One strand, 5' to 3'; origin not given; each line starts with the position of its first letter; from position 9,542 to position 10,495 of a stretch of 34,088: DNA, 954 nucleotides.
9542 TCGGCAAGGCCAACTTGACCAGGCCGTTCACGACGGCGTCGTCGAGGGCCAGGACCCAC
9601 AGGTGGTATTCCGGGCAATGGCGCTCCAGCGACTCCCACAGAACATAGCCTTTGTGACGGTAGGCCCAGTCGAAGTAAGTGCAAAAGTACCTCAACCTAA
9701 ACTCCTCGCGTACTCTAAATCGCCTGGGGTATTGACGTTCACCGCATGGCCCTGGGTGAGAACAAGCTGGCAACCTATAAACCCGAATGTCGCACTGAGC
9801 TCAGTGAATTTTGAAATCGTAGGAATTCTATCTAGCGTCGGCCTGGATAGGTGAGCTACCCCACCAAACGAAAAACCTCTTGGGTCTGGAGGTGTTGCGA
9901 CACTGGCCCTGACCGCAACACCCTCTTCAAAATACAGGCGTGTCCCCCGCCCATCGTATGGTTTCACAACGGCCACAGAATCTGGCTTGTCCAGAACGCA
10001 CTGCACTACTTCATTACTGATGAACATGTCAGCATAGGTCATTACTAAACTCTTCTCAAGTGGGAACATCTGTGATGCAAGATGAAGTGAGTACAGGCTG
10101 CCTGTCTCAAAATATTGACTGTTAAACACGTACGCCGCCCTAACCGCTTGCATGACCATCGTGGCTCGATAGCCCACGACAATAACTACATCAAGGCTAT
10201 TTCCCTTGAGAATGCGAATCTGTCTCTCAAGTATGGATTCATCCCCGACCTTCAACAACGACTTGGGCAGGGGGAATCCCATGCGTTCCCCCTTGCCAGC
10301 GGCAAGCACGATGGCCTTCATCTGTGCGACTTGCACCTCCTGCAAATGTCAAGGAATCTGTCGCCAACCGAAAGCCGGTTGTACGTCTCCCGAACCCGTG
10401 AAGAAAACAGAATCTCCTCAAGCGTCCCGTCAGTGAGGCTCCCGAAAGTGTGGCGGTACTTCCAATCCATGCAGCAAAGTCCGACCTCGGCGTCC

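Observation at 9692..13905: Low-GC sub-block inside the island: orphan PhnD/PhnE importer, LicC/PntC-like nucleotidyltransferase, rSAM-like protein and sulfotransferases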

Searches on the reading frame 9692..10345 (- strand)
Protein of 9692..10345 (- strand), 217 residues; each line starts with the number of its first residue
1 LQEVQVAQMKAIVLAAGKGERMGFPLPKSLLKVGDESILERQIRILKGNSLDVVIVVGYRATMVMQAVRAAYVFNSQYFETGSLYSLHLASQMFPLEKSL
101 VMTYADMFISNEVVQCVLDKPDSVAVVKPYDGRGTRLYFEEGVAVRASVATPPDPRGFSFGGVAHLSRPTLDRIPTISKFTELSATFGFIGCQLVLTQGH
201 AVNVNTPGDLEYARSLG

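Call 4: search_protein_families(library=pfam, proteins=[window:9692-10345:-], max_evalue=0.01)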
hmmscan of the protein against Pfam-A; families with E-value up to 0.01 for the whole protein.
window:9692-10345:- (217 aa): 2 families
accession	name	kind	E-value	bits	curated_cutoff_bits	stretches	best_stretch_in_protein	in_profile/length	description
PF12804.13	NTP_transf_3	-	2.2e-17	64.1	27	1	11-140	1-134/160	MobA-like NTP transferase domain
PF01128.25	IspD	-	2.3e-06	28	27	1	10-60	2-53/221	2-C-methyl-D-erythritol 4-phosphate cytidylyltransferase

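Call 5: search_protein_families(library=ncbifam, proteins=[window:9692-10345:-], max_evalue=0.01)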
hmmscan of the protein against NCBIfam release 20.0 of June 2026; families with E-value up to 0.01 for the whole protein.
window:9692-10345:- (217 aa): 33 families (the best 25 are shown)
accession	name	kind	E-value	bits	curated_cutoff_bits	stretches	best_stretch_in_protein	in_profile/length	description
TIGR03992.1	Arch_glmU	subfamily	2.1e-13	49.9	292.1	1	9-127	1-127/393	bifunctional sugar-1-phosphate nucleotidylyltransferase/acetyltransferase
TIGR03310.1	matur_MocA_YgfJ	equivalog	3.9e-12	46.5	186.45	1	11-139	2-137/188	molybdenum cofactor cytidylyltransferase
NF041135.1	IPPtranDIPPsyn_Thcocales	equivalog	3.8e-11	42.6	580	1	9-117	1-112/419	bifunctional L-myo-inositol-1-phosphate cytidylyltransferase/CDP-L-myo-inositol myo-inositolphosphotransferase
NF045665.1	NTPtran_DVU1551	equivalog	4.2e-11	42.5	315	1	9-102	1-96/359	DVU_1551 family NTP transferase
TIGR01173.1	glmU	equivalog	5.6e-11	41.9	366.85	1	9-120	1-116/452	bifunctional UDP-N-acetylglucosamine diphosphorylase/glucosamine-1-phosphate N-acetyltransferase GlmU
NF010933.0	PRK14353.1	equivalog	1e-09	37.6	505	1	8-120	5-123/453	bifunctional UDP-N-acetylglucosamine diphosphorylase/glucosamine-1-phosphate N-acetyltransferase GlmU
NF010934.1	PRK14354.1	equivalog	3.9e-09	35.5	450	1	11-98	2-90/447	bifunctional UDP-N-acetylglucosamine diphosphorylase/glucosamine-1-phosphate N-acetyltransferase GlmU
NF010937.0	PRK14357.1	equivalog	8.6e-09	34.8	658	1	9-119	1-112/448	bifunctional UDP-N-acetylglucosamine diphosphorylase/glucosamine-1-phosphate N-acetyltransferase GlmU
NF041313.1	UDPGP_AglF_Halo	equivalog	2.6e-08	33.6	400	1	9-71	1-67/234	UTP--glucose-1-phosphate uridylyltransferase AglF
TIGR00453.1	ispD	equivalog_domain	2.6e-08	33.6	181.3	1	11-68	2-62/219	2-C-methyl-D-erythritol 4-phosphate cytidylyltransferase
NF010940.0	PRK14360.1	equivalog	4.2e-08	32.2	602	1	12-72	5-66/452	bifunctional UDP-N-acetylglucosamine diphosphorylase/glucosamine-1-phosphate N-acetyltransferase GlmU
NF010936.0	PRK14356.1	equivalog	4.5e-08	32.4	666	1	8-123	5-125/456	bifunctional UDP-N-acetylglucosamine diphosphorylase/glucosamine-1-phosphate N-acetyltransferase GlmU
NF041173.1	Sug_nt_acttase_Thmprot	equivalog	1.9e-07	30.4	600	1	9-124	1-123/405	bifunctional sugar-1-phosphate nucleotidylyltransferase/acetyltransferase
NF045782.1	NicBOxredNboR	equivalog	3.5e-07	30.1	260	1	1-116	1-119/206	nicotine blue oxidoreductase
NF045761.1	NAMPUrTaseMurU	equivalog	4.4e-07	30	250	1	9-71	1-67/226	N-acetylmuramate alpha-1-phosphate uridylyltransferase MurU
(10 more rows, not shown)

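Call 13: search_solved_structures(query=window:9692-10345:-, max_evalue=0.01)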
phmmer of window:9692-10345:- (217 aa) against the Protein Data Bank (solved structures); distinct sequences matched with E-value up to 0.01: 21.
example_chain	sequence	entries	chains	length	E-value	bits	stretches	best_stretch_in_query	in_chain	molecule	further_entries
1jyk_A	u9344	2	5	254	1.4e-08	38.1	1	7-109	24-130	CTP:phosphocholine Cytidylyltransferase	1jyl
3d5n_A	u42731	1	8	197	7.9e-06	29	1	11-134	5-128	Q97W15_SULSO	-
1hm0_A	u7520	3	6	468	3.4e-05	26.9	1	11-86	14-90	N-ACETYLGLUCOSAMINE 1-PHOSPHATE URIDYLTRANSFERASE | UDP-N-ACETYLGLUCOSAMINE-1-PHOSPHATE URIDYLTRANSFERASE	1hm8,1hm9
1g95_A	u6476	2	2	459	3.5e-05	26.9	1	11-86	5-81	N-ACETYLGLUCOSAMINE-1-PHOSPHATE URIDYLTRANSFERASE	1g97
4aaw_A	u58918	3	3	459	4e-05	26.7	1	11-85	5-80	BIFUNCTIONAL PROTEIN GLMU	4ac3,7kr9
2xme_A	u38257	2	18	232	6.3e-05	26.1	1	6-142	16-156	CTP-INOSITOL-1-PHOSPHATE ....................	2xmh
9dqf_A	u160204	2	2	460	0.00012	25.2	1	10-101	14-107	Bifunctional protein GlmU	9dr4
1fwy_A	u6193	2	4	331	0.00017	24.7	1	9-121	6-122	UDP-N-ACETYLGLUCOSAMINE PYROPHOSPHORYLASE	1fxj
4mnd_A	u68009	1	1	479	0.00023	24.3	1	6-129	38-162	CTP L-myo-inositol-1-phosphate cytidylyltransferase/CDP-L-myo-inositol myo-inositolphospho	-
1hv9_A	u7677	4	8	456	0.00031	23.8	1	9-120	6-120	UDP-N-ACETYLGLUCOSAMINE PYROPHOSPHORYLASE | Bifunctional protein glmU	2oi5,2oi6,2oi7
1vpa_A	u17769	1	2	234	0.00077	22.5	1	11-65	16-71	2-C-methyl-D-erythritol 4-phosphate cytidylyltransferase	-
9mh4_A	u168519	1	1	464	0.0015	21.6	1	7-116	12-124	Bifunctional protein GlmU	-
3okr_A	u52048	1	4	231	0.0027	20.8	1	7-57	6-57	2-C-methyl-D-erythritol 4-phosphate cytidylyltransferase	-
3q7u_A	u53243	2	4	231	0.0028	20.7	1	7-57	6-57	2-C-methyl-D-erythritol 4-phosphate cytidyltransferase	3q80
2xwn_A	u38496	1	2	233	0.0028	20.7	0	7-57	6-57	2-C-METHYL-D-ERYTHRITOL 4-PHOSPHATE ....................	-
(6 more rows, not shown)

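Call 23: search_solved_structures(query=window:9692-10345:-, max_evalue=0.0001, show_alignments=3)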
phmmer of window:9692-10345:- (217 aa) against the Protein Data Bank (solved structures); distinct sequences matched with E-value up to 0.0001: 6.
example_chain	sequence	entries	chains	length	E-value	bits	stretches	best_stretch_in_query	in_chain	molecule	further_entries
1jyk_A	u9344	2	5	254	1.4e-08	38.1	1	7-109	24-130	CTP:phosphocholine Cytidylyltransferase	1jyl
3d5n_A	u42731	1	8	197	7.9e-06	29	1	11-134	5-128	Q97W15_SULSO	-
1hm0_A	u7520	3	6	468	3.4e-05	26.9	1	11-86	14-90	N-ACETYLGLUCOSAMINE 1-PHOSPHATE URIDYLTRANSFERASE | UDP-N-ACETYLGLUCOSAMINE-1-PHOSPHATE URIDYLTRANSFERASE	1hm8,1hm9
1g95_A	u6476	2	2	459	3.5e-05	26.9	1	11-86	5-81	N-ACETYLGLUCOSAMINE-1-PHOSPHATE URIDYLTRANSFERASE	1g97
4aaw_A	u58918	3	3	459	4e-05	26.7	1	11-85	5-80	BIFUNCTIONAL PROTEIN GLMU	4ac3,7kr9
2xme_A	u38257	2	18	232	6.3e-05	26.1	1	6-142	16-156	CTP-INOSITOL-1-PHOSPHATE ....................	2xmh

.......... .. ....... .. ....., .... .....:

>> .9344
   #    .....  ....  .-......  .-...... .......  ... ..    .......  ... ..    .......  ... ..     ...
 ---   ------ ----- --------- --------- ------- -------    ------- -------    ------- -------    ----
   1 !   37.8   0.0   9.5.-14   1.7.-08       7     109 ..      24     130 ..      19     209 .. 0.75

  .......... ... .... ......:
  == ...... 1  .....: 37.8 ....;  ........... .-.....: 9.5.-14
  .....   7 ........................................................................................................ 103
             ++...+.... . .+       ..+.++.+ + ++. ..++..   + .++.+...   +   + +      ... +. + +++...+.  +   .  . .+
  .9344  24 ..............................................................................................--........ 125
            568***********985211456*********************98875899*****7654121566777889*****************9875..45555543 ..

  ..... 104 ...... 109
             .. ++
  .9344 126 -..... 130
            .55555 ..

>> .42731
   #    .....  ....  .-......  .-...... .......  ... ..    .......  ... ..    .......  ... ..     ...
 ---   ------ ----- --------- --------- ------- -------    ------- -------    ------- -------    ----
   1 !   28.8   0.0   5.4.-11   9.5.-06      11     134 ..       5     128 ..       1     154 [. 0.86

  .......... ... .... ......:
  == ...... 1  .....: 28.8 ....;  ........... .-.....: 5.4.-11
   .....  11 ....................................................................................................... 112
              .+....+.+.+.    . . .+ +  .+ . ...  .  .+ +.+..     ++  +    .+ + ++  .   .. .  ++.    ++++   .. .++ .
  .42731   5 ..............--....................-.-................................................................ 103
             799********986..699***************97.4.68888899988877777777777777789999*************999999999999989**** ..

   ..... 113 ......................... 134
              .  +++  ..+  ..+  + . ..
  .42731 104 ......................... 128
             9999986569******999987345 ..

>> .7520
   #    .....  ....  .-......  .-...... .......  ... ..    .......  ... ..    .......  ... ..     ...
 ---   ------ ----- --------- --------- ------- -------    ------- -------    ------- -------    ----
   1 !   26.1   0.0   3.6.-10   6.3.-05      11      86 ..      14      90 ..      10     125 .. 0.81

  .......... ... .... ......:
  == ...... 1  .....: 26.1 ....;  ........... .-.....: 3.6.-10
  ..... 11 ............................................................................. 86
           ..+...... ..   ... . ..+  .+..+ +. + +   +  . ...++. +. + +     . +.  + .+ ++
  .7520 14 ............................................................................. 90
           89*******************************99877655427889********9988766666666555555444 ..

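Call 40: find_homologous_proteins(query=window:9692-10345:-, max_evalue=0.00001)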
Query window:9692-10345:- (217 aa): 5 proteins with E <= 0.00001 among 410 candidates.
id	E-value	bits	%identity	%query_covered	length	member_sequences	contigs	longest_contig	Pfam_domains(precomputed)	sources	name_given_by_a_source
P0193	1.2e-123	428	100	90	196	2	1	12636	PF12804.14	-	-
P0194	1.0e-80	288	64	96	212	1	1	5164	PF01128.26,PF12804.14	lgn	-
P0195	1.2e-58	216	52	94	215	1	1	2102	PF01128.26,PF12804.14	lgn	-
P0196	1.8e-6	46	42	40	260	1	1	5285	PF00483.30,PF01128.26,PF12804.14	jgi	jgi:choline kinase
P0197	4.2e-6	45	35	50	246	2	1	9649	PF00483.30,PF01128.26,PF12804.14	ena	-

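Call 43: search_protein_families(library=pfam, proteins=[P0196, P0197], max_evalue=0.01)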
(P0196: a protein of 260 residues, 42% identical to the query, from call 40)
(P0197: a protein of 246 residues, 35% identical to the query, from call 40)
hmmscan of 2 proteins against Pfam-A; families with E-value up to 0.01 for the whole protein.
P0196 (260 aa): 4 families
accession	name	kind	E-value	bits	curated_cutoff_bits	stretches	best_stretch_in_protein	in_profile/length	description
PF12804.13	NTP_transf_3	-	8.4e-13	49.2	27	1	7-140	1-126/160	MobA-like NTP transferase domain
PF00483.29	NTP_transferase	-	2.7e-11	44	21.2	1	6-124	1-122/245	Nucleotidyl transferase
PF01128.25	IspD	-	1.1e-05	25.8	27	1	7-68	3-63/221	2-C-methyl-D-erythritol 4-phosphate cytidylyltransferase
PF20202.4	DUF6564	-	0.0021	18.2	25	1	36-127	16-113/230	Domain of unknown function (DUF6564)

P0197 (246 aa): 3 families
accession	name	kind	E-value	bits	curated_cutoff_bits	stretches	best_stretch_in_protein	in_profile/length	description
PF00483.29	NTP_transferase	-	7.4e-17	62.2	21.2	1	2-133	1-138/245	Nucleotidyl transferase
PF12804.13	NTP_transf_3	-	2.1e-12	47.9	27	1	3-125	1-114/160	MobA-like NTP transferase domain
PF01128.25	IspD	-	2.9e-06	27.6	27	1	2-59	2-57/221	2-C-methyl-D-erythritol 4-phosphate cytidylyltransferase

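Call 56: search_solved_structures(query=A1, max_evalue=0.001, show_alignments=2)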
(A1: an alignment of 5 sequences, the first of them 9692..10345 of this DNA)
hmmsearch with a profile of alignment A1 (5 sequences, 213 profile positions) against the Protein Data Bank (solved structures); distinct sequences matched with E-value up to 0.001: 49.
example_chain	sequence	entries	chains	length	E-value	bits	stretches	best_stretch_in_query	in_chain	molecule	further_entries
1jyk_A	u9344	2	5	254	7.3e-17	65.2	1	2-133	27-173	CTP:phosphocholine Cytidylyltransferase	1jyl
3d5n_A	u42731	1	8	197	4.2e-12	49.6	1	3-125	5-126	Q97W15_SULSO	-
2xme_A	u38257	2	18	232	5.5e-12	49.2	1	1-112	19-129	CTP-INOSITOL-1-PHOSPHATE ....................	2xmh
4aaw_A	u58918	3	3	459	1.1e-11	48.2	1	3-80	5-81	BIFUNCTIONAL PROTEIN GLMU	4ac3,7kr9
4mnd_A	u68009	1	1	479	2.7e-11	47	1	1-112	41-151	CTP L-myo-inositol-1-phosphate cytidylyltransferase/CDP-L-myo-inositol myo-inositolphospho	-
1g95_A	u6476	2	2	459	3e-11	46.8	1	3-80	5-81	N-ACETYLGLUCOSAMINE-1-PHOSPHATE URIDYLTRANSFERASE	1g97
1hm0_A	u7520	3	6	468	3.3e-11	46.7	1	3-80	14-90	N-ACETYLGLUCOSAMINE 1-PHOSPHATE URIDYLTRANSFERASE | UDP-N-ACETYLGLUCOSAMINE-1-PHOSPHATE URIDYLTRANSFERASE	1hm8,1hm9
9dqf_A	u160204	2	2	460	8e-11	45.4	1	2-135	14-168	Bifunctional protein GlmU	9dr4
1fwy_A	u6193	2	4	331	1.6e-10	44.5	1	1-103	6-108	UDP-N-ACETYLGLUCOSAMINE PYROPHOSPHORYLASE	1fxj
1hv9_A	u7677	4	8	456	2.2e-10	44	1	1-103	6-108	UDP-N-ACETYLGLUCOSAMINE PYROPHOSPHORYLASE | Bifunctional protein glmU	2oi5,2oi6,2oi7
2v0h_A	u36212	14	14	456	1.7e-09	41.1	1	2-103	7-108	BIFUNCTIONAL PROTEIN GLMU | GLUCOSAMINE-1-PHOSPHATE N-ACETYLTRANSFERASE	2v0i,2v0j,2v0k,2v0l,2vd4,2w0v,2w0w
9mh4_A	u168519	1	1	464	2.5e-09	40.5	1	1-103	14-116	Bifunctional protein GlmU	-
6pd1_A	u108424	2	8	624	9.6e-09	38.6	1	2-134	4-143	Nucleotidyl transferase/aminotransferase, class V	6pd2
8cu9_A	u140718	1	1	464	1.5e-08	38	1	1-103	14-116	Bifunctional UDP-N-acetylglucosamine diphosphorylase/glucosamine-1-phosphate N-acetyltrans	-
4y7t_A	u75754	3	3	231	1.7e-08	37.8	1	1-73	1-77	Nucleotidyl transferase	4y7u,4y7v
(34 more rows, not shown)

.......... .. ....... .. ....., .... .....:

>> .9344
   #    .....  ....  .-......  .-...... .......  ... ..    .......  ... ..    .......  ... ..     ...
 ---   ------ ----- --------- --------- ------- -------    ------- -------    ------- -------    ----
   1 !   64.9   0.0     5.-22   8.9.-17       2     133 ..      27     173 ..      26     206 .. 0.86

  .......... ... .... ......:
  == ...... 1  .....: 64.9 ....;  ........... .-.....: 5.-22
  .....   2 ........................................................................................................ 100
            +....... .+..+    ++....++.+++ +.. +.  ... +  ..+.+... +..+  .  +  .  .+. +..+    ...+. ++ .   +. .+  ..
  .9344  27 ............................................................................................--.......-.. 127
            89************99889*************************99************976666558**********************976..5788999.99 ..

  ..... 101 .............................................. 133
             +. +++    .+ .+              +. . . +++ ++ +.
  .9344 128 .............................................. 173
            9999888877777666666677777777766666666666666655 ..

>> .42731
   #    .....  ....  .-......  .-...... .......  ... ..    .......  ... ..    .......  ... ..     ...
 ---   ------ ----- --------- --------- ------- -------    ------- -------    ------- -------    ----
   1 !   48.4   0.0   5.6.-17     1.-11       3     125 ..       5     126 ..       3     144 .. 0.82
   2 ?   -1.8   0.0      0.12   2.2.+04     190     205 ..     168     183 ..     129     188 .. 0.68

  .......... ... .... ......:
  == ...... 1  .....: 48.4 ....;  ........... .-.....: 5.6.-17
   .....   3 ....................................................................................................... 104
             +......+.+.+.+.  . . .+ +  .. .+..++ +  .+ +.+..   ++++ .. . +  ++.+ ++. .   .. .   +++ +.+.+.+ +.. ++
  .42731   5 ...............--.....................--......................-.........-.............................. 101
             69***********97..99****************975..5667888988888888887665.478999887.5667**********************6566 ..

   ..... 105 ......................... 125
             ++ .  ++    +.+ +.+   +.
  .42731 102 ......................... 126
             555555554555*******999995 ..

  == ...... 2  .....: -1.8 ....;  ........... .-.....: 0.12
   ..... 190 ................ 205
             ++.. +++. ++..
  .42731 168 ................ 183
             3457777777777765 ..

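Call 100: predict_structure(alignment_id=A9)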
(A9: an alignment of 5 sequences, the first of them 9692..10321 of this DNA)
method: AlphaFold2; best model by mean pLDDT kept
length: 209 residues; sequences in the alignment: 5
mean_pLDDT: 63.9   pTM: 0.69
mean pLDDT of the five models: 63.9, 59.6, 55.3, 47.2, 45.9
residues with pLDDT >= 90: 0; 70-90: 77; 50-70: 88; < 50: 44
segments of 3 or more residues with pLDDT < 50: 115-128, 146-155, 176-192
pLDDT, mean of each block of 10 residues (from residue 1): 73 63 80 87 84 81 75 64 74 71 68 48 45 57 48 52 67 51 43 53 57
secondary structure, 60 per line:
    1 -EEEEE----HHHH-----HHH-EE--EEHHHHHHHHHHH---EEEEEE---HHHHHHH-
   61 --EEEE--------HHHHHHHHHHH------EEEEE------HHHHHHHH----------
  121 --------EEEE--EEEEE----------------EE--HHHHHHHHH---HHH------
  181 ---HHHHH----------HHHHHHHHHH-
elements in order: E2-6 H11-14 H30-40 E44-49 H53-59 E63-66 H75-85 E92-96 H103-110 E129-132 E135-139 H160-168 H184-188 H199-208
